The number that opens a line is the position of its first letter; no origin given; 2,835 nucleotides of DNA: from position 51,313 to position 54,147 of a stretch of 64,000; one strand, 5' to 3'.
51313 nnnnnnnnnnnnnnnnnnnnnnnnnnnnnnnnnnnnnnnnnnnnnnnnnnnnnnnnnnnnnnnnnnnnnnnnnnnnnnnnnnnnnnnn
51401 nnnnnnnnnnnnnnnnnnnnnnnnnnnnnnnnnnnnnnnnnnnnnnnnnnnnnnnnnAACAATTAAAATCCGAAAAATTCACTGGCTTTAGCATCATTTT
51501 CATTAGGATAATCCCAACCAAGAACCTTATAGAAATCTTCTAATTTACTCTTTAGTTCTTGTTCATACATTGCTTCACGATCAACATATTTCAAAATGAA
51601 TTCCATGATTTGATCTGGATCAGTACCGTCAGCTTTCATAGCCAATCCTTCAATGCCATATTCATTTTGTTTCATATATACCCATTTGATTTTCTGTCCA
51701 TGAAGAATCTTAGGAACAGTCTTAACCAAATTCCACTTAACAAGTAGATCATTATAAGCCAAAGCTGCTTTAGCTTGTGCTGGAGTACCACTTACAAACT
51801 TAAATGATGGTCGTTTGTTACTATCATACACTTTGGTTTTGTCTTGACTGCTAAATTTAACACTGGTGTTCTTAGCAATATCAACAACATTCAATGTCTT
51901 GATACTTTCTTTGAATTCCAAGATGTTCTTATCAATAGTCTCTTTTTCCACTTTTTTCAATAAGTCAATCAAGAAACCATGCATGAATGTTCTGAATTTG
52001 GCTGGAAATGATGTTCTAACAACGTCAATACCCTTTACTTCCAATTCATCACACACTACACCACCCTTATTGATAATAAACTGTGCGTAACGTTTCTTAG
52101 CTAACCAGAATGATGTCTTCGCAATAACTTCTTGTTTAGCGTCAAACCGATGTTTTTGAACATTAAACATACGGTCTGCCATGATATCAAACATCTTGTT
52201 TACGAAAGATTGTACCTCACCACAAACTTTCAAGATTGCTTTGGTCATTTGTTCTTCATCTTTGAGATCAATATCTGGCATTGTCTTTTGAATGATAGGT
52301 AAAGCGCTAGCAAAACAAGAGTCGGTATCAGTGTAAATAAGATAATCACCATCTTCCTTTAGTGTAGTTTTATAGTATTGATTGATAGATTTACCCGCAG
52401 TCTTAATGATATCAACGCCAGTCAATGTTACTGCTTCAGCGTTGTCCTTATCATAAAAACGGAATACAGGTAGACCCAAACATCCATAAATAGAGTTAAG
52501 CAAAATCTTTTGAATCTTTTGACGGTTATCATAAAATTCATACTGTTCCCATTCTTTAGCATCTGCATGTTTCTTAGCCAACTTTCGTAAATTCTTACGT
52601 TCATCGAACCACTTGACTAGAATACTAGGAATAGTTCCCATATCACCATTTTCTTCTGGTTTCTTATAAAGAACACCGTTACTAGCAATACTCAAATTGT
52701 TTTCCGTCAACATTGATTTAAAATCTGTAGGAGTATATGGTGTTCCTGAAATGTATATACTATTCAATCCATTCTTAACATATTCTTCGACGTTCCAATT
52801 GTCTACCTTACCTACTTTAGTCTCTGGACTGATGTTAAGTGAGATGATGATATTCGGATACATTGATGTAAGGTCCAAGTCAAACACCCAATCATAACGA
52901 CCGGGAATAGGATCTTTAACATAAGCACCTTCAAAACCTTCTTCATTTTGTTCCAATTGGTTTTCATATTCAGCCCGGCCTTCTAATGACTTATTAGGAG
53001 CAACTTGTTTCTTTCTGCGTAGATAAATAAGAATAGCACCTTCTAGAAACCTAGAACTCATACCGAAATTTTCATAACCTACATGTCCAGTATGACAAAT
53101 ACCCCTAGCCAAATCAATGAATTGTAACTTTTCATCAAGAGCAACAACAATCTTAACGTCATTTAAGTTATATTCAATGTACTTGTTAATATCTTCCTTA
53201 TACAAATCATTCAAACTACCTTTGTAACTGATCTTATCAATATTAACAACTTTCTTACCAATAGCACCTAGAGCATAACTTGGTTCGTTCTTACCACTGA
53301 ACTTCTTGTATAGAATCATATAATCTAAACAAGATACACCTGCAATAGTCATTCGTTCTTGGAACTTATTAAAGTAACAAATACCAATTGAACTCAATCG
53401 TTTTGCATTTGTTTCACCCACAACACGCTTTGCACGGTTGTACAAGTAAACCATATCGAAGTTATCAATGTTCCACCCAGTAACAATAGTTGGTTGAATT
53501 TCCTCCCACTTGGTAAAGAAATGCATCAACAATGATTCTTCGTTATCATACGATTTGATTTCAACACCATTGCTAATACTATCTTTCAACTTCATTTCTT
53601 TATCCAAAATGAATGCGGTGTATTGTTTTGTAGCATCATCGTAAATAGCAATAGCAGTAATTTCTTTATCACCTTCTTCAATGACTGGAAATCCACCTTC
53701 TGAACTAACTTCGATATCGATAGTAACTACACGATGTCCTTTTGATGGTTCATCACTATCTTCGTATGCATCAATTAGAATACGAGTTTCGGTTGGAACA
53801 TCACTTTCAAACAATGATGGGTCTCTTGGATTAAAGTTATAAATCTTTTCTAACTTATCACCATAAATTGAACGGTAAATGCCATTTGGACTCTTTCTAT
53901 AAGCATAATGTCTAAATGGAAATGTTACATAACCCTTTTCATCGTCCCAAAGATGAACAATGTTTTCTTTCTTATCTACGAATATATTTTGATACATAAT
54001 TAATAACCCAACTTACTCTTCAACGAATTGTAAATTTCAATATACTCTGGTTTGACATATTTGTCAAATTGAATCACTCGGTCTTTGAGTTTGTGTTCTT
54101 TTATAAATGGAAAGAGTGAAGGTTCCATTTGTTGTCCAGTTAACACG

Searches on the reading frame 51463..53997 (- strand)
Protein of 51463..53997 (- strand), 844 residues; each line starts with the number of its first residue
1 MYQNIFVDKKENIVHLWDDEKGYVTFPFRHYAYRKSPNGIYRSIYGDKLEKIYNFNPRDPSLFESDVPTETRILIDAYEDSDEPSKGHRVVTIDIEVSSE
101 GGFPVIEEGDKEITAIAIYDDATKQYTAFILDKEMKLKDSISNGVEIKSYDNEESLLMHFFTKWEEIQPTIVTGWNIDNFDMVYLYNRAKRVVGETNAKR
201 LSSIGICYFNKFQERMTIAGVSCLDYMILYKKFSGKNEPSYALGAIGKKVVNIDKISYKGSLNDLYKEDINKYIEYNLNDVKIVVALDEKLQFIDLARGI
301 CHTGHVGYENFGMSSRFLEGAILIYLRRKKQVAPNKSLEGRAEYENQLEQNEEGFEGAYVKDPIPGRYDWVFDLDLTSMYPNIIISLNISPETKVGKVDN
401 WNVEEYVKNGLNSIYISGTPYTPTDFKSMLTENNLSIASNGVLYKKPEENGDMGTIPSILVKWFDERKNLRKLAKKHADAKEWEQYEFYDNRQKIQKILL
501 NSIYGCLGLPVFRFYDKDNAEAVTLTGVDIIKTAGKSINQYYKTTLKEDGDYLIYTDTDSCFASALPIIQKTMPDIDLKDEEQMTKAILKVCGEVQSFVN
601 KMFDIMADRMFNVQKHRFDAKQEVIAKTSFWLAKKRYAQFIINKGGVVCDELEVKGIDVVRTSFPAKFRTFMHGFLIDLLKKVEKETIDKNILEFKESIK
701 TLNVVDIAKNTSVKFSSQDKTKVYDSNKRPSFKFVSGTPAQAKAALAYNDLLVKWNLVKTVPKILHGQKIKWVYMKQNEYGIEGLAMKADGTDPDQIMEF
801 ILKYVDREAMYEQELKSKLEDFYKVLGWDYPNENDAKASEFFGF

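Call 15: search_protein_families(library=phrogs, proteins=[window:51463-53997:-])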
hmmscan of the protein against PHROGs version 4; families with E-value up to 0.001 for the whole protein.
window:51463-53997:- (844 aa): 7 families
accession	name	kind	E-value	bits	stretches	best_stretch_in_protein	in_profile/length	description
phrog_262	-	DNA, RNA and nucleotide metabolism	2.7e-178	595.8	1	2-842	10-851/856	DNA polymerase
phrog_2062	-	DNA, RNA and nucleotide metabolism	1.2e-86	292.3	1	73-479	92-487/502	DNA polymerase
phrog_1918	-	DNA, RNA and nucleotide metabolism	7.6e-66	223.7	1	478-842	24-380/382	DNA polymerase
phrog_3011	-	DNA, RNA and nucleotide metabolism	2.7e-17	63.7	2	216-398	314-519/576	DNA polymerase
phrog_2927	-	DNA, RNA and nucleotide metabolism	1.8e-14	54.1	2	424-535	84-193/710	DNA polymerase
phrog_27191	-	DNA, RNA and nucleotide metabolism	9.8e-13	49.3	1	492-566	42-117/230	DNA polymerase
phrog_1252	-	DNA, RNA and nucleotide metabolism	2e-07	30.9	0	470-527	388-434/663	DNA polymerase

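Call 58: search_dna_similar(query=window:51463-53997:-, collection=phages, mode=protein, max_rows=15)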
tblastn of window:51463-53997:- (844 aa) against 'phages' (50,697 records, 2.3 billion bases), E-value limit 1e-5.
Records with a match: 2675; places in all: 2797; records where one place covers at least 80% of the query: 2167.
Best place of each record, by identity: <60% 2675.
By first word of the organism name: Escherichia 676; Synechococcus 377; Klebsiella 333; Salmonella 200; Vibrio 136; Aeromonas 92; Shigella 89; Acinetobacter 71; Cyanophage 61; Enterobacter 59; and 69 more.
By host as written in the record: - 468; Escherichia coli 281; Klebsiella pneumoniae 115; Synechococcus 107; Synechococcus sp. 38; Aeromonas salmonicida 38; Escherichia coli O157:H7 38; Salmonella enterica 30; and 588 more.
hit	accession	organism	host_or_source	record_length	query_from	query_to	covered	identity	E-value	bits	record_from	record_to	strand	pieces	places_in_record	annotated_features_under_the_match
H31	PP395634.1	Microcystis phage Mel-JY01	Microcystis elabens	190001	1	844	100%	45.0%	0e+0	743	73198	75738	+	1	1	PolB DNA polymerase elongation subunit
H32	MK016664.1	Synechococcus phage S-B68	Synechococcus sp. WH 7803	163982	13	843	98%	30.1%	6e-89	315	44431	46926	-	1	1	DNA polymerase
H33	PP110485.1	Synechococcus phage ME01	Synechococcus sp. MW02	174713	83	843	88%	32.9%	3e-53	336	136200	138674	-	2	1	DNA polymerase (x2) | hypothetical protein (x2)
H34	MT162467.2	Synechococcus phage S-H34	Synechococcus sp. MW02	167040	83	843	88%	32.8%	3e-53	335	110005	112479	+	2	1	DNA polymerase (x2) | hypothetical protein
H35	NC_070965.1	Synechococcus phage S-H34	Synechococcus sp. MW02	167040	83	843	88%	32.8%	3e-53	335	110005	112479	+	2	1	DNA polymerase (x2) | hypothetical protein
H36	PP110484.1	Synechococcus phage MA01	Synechococcus sp. MW02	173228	83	843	88%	32.8%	3e-53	334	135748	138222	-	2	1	DNA polymerase (x2) | hypothetical protein (x2)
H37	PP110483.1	Synechococcus phage MA10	Synechococcus sp. MW02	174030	83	843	88%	32.8%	3e-53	334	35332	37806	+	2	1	DNA polymerase (x2) | hypothetical protein (x2)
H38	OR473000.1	Synechococcus phage S-CREM2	Synechococcus sp. CRE1902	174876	13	828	95%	30.0%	2e-52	329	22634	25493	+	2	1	DNA polymerase subunit A | DNA polymerase subunit B | hypothetical protein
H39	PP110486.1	Synechococcus phage MC09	Synechococcus sp. MW02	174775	89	843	87%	32.7%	7e-53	333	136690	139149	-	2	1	hypothetical protein (x2) | DNA polymerase (x2)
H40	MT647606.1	Pelagibacter phage Mosig EXVC030M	Candidatus Pelagibacter ubique HTCC1062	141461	41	843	95%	29.5%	9e-80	288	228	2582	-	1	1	putative DNA polymerase | putative adenine methyltransferase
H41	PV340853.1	Synechococcus phage Sf-CH8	Synechococcus sp. WH8102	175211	90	843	89%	31.1%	4e-84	301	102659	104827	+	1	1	DNA polymerase | hypothetical protein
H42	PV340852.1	Synechococcus phage Sf-CH5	Synechococcus sp. WH8102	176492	90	843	89%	31.1%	4e-84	301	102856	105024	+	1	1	DNA polymerase | hypothetical protein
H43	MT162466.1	Synechococcus phage S-N03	Synechococcus sp. MW02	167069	89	843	87%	31.8%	5e-51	335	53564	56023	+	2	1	DNA polymerase (x2) | hypothetical protein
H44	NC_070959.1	Synechococcus phage S-N03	Synechococcus sp. MW02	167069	89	843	87%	31.8%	5e-51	335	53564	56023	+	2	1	adhesin | DNA polymerase | hypothetical protein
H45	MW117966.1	Synechococcus phage S-H9-1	Synechococcus sp. MW02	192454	89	830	88%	31.4%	5e-88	312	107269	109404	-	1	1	DNA polymerase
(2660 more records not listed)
